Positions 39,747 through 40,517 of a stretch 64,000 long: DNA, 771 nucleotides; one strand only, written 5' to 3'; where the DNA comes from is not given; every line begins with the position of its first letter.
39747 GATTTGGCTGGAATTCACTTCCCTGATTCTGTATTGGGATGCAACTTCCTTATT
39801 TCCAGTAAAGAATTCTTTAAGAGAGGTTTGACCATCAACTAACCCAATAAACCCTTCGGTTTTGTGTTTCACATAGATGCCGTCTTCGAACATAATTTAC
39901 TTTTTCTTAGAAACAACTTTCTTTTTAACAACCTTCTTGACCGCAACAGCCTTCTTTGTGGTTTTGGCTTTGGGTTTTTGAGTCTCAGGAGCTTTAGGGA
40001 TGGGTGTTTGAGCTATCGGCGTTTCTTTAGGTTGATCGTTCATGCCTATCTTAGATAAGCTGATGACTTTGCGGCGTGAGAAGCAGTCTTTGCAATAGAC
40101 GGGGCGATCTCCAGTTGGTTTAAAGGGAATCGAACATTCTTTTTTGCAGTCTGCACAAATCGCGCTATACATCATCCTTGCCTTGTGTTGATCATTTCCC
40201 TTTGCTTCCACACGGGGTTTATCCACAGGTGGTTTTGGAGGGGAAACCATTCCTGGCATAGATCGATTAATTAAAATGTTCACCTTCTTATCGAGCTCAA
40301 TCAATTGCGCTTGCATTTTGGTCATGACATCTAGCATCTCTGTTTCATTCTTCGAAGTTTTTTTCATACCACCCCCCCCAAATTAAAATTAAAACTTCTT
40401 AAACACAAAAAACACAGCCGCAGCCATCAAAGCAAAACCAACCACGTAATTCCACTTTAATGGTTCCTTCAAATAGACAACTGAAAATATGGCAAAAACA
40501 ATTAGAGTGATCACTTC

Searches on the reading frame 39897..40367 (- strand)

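Call 61: search_protein_families(library=pfam, proteins=[window:39897-40367:-], max_evalue=0.001)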
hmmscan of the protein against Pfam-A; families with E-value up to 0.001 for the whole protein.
window:39897-40367:- (156 aa): 1 family
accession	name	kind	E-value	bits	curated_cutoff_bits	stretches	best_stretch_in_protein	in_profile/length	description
PF23477.1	zf_Tbcl_2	-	2.6e-17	62.7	27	1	64-100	1-37/37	Probable treble clef zinc finger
